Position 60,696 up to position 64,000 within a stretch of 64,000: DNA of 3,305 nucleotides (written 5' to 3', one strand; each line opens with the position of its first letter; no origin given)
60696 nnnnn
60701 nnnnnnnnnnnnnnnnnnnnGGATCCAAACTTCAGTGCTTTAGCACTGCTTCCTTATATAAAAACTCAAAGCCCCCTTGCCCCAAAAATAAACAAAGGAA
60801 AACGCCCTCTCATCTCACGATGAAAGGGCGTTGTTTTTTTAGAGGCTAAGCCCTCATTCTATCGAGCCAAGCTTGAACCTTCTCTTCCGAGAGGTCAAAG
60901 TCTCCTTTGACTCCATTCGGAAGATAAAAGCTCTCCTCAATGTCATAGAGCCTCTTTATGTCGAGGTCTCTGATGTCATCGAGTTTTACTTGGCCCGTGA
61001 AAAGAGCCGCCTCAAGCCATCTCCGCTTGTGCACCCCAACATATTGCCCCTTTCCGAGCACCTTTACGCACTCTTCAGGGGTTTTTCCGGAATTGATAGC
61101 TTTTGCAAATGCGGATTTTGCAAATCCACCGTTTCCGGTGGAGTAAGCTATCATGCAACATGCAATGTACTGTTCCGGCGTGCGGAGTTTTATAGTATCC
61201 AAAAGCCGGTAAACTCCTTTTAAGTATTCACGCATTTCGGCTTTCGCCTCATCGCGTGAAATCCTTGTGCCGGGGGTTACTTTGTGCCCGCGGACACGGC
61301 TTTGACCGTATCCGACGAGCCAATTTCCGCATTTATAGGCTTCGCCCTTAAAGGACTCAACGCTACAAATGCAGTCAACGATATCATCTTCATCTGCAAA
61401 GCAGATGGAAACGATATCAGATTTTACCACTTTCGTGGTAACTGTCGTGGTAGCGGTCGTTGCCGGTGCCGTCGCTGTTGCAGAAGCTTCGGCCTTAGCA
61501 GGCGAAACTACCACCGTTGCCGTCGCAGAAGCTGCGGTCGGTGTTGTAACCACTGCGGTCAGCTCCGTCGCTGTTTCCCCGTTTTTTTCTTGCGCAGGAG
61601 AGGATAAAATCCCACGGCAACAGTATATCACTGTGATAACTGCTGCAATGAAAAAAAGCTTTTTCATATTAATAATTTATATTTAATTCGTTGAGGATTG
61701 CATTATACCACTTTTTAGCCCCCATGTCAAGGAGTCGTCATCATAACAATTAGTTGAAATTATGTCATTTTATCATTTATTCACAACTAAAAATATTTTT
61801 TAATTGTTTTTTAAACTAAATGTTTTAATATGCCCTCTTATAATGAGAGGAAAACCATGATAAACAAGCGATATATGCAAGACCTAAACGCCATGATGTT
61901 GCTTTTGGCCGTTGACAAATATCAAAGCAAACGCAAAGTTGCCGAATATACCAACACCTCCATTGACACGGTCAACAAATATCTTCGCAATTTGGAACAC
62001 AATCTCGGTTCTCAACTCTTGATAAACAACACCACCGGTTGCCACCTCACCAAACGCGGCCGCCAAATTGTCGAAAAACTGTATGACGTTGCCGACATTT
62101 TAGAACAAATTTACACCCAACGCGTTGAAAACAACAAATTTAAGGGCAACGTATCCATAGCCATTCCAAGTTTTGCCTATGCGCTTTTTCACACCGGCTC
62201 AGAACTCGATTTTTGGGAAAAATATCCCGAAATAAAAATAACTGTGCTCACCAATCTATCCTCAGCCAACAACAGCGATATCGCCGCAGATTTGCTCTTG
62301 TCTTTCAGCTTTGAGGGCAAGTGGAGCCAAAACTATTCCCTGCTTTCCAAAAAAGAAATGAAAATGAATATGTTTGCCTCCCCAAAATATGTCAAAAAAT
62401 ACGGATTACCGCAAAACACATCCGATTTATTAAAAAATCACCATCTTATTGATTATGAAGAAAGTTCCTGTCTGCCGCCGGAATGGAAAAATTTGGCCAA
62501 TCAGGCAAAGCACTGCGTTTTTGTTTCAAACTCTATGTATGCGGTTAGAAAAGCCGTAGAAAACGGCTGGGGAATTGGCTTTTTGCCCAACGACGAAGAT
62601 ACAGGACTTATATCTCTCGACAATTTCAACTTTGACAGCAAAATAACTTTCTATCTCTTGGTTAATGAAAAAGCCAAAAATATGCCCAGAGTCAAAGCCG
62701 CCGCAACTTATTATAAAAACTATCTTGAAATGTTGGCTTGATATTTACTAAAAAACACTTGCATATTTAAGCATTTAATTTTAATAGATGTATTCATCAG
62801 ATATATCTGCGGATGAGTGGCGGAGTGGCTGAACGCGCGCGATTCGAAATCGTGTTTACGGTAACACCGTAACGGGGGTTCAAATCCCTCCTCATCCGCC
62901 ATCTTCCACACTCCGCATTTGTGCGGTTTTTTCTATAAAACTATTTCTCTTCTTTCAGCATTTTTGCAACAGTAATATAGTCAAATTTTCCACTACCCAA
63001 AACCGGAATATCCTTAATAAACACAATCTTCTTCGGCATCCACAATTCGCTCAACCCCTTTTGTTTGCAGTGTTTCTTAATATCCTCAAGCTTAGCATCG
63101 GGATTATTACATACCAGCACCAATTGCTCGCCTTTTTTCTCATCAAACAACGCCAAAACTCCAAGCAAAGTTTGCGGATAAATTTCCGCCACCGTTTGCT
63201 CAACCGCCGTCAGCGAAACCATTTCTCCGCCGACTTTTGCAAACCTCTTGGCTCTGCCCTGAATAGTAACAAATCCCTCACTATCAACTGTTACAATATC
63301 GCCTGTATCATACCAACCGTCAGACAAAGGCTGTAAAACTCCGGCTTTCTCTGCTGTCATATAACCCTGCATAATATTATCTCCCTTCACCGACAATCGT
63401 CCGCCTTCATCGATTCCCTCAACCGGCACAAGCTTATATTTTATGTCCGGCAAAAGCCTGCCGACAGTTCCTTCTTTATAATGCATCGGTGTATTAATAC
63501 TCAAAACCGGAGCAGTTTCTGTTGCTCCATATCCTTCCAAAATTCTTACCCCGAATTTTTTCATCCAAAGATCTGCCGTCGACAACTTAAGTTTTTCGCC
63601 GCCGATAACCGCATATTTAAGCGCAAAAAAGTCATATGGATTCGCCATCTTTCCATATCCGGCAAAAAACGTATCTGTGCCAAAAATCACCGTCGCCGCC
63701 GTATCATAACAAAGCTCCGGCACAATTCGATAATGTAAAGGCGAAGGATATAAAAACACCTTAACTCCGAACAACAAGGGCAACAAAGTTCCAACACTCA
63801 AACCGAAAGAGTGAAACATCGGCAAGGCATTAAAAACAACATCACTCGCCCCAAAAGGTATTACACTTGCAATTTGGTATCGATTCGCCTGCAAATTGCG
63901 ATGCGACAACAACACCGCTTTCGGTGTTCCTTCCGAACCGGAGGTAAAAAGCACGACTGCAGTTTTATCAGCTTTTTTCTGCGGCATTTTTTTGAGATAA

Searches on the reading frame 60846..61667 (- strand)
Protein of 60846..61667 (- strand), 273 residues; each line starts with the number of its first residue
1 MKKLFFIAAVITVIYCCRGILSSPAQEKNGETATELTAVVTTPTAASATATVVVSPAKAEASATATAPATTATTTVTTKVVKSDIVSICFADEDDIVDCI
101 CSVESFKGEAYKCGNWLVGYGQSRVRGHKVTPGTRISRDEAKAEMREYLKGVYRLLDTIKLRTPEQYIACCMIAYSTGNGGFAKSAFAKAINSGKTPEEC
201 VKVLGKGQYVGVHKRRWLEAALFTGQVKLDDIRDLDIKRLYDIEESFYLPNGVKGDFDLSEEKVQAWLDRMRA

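Call 4: search_protein_families(library=pfam, proteins=[window:60846-61667:-], max_evalue=1)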
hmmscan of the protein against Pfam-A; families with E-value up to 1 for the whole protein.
window:60846-61667:- (273 aa): 1 family
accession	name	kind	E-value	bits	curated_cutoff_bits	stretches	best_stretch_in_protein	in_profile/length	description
PF00959.24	Phage_lysozyme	-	2.9e-12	47.5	22.3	1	103-201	3-102/125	Phage lysozyme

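Call 5: search_protein_families(library=ncbifam, proteins=[window:60846-61667:-], max_evalue=1)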
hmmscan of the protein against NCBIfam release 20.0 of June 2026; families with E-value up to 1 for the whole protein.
window:60846-61667:- (273 aa): 2 families
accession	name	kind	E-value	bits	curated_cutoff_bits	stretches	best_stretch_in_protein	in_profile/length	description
NF058676.1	BaGTA_endo_BgtA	equivalog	1.6e-07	31.1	315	1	96-224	8-146/220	gene transfer agent endolysin BgtA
TIGR03593.1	yidC_nterm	equivalog_domain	0.015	14.9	58.25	1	4-85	5-87/363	membrane protein insertase YidC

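Call 67: search_protein_families(library=phrogs, proteins=[window:60846-61667:-], max_evalue=0.01)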
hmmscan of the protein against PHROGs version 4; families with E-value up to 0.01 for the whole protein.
window:60846-61667:- (273 aa): 3 families
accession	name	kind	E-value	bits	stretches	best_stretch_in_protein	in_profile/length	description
phrog_7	-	lysis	6.2e-16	58.7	1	95-228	557-700/873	endolysin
phrog_33083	-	lysis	6.3e-05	22.8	1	96-224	7-141/456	endolysin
phrog_3572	-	lysis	0.0011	18.5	1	91-148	261-321/653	endolysin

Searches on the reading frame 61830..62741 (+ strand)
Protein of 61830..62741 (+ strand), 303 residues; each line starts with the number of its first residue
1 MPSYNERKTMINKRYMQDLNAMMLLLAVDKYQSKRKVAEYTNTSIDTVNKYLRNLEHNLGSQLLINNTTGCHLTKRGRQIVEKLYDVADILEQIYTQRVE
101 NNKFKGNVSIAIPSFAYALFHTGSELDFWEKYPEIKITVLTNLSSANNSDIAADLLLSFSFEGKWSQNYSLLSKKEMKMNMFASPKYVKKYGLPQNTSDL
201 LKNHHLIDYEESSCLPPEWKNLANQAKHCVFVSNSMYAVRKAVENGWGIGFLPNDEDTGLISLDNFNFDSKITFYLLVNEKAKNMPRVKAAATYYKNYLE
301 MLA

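Call 40: search_protein_families(library=pfam, proteins=[window:61830-62741:+], max_evalue=0.01)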
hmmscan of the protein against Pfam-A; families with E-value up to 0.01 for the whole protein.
window:61830-62741:+ (303 aa): 3 families
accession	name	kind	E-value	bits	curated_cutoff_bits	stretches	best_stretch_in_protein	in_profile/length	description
PF00126.33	HTH_1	-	3.7e-08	33.6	26.6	1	19-78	1-60/60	Bacterial regulatory helix-turn-helix protein, lysR family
PF03466.25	LysR_substrate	-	4.7e-07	29.8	28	1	127-296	27-205/209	LysR substrate binding domain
PF14947.12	HTH_45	-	0.0093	16.4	25.5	1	25-90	12-75/77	Winged helix-turn-helix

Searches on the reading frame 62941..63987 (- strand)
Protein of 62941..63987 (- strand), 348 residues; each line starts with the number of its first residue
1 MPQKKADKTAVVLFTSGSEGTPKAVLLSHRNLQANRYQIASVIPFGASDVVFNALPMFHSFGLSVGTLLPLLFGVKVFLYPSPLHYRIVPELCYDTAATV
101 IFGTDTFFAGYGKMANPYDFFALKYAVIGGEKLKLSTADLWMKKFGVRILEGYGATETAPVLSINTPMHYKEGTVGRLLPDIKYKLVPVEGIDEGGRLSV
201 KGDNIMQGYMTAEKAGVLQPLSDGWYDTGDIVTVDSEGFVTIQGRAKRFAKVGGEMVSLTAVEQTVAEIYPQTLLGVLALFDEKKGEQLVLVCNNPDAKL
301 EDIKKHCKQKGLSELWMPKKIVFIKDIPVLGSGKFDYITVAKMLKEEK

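Call 40: search_protein_families(library=pfam, proteins=[window:62941-63987:-], max_evalue=0.01)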
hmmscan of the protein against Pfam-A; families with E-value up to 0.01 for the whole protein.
window:62941-63987:- (348 aa): 3 families
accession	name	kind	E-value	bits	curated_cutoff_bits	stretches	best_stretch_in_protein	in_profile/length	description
PF00501.34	AMP-binding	-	1.8e-42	145.9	29.9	1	3-209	158-383/384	AMP-binding enzyme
PF13193.12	AMP-binding_C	-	0.0012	20.1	24.5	1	276-334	16-76/76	AMP-binding enzyme C-terminal domain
PF01206.22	TusA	-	0.0085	16.4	28.6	0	271-313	11-53/70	Sulfurtransferase TusA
